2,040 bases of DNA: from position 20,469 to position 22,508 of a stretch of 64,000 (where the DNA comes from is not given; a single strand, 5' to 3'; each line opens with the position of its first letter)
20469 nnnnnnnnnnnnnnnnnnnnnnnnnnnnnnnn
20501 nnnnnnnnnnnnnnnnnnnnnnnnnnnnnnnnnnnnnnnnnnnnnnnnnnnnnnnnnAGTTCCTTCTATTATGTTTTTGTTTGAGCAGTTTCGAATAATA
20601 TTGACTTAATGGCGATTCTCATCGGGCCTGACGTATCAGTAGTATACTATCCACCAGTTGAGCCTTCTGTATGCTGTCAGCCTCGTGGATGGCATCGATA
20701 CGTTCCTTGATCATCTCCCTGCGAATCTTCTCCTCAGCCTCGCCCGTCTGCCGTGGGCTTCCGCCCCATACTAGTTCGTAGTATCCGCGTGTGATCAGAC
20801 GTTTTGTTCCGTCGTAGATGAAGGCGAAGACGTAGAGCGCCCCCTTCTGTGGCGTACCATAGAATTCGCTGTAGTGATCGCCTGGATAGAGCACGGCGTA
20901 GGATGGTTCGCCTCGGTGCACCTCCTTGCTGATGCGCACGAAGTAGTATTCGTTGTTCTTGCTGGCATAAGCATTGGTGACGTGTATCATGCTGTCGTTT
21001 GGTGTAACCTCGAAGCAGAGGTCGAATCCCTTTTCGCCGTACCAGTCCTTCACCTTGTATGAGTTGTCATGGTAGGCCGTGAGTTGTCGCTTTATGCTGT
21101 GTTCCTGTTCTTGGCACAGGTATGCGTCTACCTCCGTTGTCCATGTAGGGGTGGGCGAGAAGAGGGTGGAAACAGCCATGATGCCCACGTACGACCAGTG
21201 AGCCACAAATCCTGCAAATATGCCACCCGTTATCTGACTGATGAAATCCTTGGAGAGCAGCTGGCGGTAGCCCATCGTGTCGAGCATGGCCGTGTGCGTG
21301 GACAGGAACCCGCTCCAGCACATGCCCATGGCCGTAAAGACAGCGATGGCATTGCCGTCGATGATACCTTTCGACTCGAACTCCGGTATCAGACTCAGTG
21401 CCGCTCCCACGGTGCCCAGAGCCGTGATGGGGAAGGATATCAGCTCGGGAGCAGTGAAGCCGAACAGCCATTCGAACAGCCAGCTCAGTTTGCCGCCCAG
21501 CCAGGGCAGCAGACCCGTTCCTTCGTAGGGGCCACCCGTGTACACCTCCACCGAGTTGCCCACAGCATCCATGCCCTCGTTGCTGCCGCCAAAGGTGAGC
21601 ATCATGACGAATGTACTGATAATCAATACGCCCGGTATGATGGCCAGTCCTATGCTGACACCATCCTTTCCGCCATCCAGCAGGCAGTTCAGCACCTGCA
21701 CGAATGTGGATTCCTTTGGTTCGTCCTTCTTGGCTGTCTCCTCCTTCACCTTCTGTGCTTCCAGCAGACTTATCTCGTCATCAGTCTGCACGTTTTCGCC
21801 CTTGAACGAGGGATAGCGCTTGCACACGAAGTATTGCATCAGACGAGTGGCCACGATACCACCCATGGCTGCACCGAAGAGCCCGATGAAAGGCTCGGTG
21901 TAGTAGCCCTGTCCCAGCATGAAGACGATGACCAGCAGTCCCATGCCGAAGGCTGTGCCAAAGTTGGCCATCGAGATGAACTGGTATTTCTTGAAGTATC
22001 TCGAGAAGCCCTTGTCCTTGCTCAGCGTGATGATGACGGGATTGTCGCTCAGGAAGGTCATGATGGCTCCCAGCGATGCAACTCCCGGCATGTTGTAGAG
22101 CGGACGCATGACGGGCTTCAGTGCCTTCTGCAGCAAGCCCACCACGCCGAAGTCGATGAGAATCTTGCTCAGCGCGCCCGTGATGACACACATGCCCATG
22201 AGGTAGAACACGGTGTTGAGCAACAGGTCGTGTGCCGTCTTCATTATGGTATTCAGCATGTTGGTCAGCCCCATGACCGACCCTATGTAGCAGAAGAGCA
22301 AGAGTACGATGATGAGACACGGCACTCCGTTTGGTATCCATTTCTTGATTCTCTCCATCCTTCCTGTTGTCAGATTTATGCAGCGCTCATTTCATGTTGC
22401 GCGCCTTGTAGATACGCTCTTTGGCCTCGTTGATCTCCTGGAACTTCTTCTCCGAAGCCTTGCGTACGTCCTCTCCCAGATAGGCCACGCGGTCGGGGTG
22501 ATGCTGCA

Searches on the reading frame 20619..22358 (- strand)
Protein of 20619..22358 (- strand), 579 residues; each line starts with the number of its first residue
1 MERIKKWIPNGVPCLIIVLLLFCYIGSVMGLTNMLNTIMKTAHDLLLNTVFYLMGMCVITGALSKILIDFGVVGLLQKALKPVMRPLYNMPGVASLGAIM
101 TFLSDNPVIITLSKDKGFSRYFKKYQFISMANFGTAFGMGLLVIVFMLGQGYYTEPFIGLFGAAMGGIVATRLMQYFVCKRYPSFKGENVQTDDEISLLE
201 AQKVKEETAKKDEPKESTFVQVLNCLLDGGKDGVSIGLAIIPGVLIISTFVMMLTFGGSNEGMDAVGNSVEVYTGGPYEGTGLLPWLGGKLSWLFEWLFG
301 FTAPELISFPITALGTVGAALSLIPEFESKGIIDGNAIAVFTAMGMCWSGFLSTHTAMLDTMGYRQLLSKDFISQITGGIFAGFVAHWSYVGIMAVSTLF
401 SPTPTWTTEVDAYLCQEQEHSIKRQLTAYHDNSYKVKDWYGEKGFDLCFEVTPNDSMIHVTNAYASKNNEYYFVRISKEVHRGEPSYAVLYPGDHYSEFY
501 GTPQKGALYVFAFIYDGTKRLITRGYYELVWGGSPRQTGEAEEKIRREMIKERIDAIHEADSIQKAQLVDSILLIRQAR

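Call 75: search_protein_families(library=pfam, proteins=[window:20619-22358:-], max_evalue=0.001)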
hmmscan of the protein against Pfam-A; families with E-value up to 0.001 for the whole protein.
window:20619-22358:- (579 aa): 1 family
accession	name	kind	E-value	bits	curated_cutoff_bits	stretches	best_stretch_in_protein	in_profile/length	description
PF07670.19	Gate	-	2.1e-09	38.2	29.6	1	51-150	2-103/104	Nucleoside recognition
